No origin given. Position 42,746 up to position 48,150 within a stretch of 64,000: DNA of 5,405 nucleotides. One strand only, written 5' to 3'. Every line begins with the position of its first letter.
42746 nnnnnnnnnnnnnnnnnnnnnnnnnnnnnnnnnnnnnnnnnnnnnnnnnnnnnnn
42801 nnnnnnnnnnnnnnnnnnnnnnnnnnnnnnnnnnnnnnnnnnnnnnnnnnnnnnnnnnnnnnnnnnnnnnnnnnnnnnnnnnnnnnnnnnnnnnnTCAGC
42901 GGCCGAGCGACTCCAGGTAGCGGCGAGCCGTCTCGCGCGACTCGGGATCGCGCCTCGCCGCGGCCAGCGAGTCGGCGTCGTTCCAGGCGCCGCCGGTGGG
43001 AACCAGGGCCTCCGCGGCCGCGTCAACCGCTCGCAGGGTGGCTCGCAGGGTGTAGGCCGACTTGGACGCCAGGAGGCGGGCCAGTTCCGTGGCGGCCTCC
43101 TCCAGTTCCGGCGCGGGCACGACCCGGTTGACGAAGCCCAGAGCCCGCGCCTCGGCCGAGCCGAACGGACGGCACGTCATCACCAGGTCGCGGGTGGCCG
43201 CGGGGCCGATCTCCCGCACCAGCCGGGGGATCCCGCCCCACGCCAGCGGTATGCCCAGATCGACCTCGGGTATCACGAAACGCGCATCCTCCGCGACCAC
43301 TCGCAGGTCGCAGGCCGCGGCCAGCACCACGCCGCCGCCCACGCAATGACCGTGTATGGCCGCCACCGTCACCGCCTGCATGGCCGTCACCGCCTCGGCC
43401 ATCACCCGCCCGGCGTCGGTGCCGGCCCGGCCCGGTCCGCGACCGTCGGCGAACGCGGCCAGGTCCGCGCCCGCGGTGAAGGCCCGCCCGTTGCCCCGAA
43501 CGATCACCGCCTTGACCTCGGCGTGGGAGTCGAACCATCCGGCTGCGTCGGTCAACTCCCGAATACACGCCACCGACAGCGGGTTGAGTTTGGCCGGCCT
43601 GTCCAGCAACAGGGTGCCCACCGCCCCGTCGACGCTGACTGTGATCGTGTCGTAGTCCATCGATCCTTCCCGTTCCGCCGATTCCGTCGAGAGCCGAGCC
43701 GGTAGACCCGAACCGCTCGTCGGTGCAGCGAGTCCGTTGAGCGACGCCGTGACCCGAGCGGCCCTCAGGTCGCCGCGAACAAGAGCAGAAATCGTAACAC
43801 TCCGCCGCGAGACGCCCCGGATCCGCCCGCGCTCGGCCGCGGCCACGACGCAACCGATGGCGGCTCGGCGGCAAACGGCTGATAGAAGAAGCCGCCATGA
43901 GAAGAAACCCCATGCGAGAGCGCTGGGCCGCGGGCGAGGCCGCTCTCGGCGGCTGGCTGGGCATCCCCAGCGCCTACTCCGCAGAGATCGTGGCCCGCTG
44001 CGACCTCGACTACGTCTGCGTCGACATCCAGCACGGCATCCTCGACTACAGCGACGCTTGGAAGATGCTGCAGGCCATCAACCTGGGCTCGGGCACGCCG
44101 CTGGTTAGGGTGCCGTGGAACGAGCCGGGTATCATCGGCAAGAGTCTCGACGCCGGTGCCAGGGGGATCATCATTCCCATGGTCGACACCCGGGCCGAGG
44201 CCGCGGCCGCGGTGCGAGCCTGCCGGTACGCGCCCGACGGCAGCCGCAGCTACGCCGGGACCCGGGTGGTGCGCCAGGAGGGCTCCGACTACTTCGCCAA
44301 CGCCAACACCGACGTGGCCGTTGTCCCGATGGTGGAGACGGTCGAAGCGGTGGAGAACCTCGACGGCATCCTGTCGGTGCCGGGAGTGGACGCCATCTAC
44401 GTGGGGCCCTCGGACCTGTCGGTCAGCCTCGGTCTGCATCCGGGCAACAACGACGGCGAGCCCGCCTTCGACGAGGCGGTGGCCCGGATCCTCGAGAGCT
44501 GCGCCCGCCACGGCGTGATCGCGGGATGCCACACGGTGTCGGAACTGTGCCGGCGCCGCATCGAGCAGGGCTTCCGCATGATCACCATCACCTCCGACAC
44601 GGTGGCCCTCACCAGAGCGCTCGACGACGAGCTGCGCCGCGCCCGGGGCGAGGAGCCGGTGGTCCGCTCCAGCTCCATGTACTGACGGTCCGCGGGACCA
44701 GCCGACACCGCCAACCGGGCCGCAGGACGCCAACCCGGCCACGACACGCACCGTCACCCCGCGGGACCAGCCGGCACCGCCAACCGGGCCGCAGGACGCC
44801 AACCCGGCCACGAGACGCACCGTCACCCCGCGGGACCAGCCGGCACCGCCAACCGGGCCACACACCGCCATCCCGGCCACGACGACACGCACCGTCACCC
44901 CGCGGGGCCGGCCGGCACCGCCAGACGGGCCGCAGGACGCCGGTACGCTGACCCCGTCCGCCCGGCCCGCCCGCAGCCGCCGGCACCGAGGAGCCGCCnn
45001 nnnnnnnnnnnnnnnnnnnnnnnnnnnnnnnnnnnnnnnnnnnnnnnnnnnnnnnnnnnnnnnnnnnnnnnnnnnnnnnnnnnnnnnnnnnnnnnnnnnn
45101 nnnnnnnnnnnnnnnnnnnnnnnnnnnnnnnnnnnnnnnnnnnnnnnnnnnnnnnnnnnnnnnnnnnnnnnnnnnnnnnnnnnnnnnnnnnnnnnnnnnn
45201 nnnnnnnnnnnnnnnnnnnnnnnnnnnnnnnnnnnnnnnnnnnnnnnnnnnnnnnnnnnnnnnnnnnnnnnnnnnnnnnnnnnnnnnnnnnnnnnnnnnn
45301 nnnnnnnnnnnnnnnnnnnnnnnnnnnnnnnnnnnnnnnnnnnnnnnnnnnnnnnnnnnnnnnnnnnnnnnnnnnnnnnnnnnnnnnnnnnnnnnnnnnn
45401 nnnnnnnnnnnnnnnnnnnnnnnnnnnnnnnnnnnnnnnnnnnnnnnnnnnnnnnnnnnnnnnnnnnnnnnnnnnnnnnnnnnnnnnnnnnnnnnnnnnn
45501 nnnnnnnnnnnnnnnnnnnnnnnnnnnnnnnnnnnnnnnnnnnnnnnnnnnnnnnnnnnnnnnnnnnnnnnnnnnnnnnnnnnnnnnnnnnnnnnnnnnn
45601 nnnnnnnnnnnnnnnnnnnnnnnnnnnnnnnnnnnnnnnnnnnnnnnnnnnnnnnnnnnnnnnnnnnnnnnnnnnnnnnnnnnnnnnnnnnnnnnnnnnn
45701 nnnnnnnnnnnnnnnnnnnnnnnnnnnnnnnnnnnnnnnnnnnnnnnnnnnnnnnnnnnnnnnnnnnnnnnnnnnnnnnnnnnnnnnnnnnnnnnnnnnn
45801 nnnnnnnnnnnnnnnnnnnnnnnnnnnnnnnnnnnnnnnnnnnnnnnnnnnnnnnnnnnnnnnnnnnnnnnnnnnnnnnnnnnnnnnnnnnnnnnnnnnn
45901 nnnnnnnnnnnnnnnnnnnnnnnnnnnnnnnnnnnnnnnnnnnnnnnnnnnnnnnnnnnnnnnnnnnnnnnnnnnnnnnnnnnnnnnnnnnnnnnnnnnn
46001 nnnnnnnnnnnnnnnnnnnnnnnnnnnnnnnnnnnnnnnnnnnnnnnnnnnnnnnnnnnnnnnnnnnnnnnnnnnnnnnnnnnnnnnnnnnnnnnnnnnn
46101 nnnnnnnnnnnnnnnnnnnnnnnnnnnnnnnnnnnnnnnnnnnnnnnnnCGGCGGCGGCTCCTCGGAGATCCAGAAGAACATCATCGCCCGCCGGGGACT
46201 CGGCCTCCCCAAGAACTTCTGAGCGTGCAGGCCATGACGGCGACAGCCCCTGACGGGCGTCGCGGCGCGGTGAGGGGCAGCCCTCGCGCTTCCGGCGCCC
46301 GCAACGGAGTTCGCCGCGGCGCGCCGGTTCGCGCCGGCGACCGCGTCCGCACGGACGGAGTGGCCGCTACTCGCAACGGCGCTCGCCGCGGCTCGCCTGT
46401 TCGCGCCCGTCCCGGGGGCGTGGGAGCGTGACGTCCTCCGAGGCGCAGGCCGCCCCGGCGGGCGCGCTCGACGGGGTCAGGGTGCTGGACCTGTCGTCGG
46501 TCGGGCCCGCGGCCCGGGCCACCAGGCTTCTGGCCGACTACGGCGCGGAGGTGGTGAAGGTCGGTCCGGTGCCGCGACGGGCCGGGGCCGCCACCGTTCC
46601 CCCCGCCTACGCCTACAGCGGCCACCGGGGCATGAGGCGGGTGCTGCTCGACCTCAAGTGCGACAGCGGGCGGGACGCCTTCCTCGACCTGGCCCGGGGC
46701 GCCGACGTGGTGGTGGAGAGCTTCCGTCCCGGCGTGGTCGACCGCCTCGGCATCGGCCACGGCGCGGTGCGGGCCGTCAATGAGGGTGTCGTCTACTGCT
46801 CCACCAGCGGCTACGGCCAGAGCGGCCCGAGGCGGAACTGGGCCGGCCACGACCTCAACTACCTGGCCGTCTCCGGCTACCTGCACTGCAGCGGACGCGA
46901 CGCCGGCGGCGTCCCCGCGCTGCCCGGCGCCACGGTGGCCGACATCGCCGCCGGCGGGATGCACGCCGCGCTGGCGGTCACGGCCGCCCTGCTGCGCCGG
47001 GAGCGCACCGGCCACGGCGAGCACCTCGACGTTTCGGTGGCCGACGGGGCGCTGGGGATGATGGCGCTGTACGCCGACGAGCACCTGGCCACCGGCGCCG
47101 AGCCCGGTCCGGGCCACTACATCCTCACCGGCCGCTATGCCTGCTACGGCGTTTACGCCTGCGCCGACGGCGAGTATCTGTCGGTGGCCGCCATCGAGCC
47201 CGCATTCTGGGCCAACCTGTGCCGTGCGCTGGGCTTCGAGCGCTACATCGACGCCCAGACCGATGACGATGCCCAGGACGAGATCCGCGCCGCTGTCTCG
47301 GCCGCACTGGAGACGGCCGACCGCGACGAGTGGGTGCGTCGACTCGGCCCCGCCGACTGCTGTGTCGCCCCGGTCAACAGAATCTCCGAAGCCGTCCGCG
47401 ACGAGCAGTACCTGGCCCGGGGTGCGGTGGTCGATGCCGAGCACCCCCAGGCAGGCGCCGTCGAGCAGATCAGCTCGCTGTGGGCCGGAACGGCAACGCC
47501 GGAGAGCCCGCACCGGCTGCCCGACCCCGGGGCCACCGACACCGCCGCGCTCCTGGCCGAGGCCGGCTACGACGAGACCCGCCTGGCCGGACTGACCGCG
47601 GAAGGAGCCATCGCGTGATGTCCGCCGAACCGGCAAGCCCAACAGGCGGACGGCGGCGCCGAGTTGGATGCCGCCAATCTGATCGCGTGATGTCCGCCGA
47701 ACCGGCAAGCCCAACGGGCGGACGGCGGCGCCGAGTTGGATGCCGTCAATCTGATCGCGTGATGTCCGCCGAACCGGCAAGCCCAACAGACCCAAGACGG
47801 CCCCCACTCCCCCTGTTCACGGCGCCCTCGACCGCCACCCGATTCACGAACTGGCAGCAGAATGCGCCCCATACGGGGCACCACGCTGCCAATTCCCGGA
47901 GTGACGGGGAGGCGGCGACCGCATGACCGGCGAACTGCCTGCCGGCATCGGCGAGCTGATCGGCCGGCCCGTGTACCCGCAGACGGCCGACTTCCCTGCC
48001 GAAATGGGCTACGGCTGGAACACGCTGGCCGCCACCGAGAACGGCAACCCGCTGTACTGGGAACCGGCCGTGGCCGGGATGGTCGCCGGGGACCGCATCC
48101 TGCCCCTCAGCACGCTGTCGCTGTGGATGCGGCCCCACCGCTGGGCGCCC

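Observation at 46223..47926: MIRU-like intercistronic repeats with bridging small ORFs inside an acyl-CoA operon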

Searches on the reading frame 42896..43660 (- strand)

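Call 77: search_protein_families(library=pfam, proteins=[window:42896-43660:-])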
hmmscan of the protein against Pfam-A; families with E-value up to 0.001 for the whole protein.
window:42896-43660:- (254 aa): 2 families
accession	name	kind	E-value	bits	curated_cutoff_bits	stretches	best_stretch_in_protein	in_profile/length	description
PF00378.25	ECH_1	-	7.9e-44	150.3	27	1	13-251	5-243/251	Enoyl-CoA hydratase/isomerase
PF16113.10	ECH_2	-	2e-26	93.7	27.2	1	14-214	1-204/335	Enoyl-CoA hydratase/isomerase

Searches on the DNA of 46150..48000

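Call 45: search_rna_families(source=window, start=46150, end=48000, threshold=evalue, max_evalue=10)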
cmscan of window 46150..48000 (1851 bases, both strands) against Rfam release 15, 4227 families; matches with E-value up to 10: 2.
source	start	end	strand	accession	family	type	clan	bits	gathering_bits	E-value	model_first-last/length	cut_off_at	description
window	46298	46331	-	RF01333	CRISPR-DR20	Gene; CRISPR;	-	18.1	42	1.8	1-36/36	no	CRISPR RNA direct repeat element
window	47850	47965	+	RF01527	CrfA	Gene; sRNA;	-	15.2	38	9.1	1-136/136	no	Caulobacter sRNA CrfA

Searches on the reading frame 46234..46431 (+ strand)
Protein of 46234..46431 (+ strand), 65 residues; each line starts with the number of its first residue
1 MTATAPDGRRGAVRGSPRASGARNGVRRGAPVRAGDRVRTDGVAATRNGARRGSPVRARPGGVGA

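Call 8: search_protein_families(library=pfam, proteins=[window:46234-46431:+])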
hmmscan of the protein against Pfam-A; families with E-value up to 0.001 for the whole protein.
window:46234-46431:+ (65 aa): 0 families

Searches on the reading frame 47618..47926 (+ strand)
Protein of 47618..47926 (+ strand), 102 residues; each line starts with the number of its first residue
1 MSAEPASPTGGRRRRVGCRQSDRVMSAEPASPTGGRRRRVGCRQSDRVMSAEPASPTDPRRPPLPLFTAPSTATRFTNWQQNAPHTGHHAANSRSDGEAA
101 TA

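Call 8: search_protein_families(library=pfam, proteins=[window:47618-47926:+])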
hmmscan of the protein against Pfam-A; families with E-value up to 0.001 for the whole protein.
window:47618-47926:+ (102 aa): 0 families

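Call 78: find_homologous_proteins(query=window:47618-47923:+, max_evalue=0.001)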
Query seq(102 aa): 2006 candidates shared short words with the query, none scored E <= 0.001.
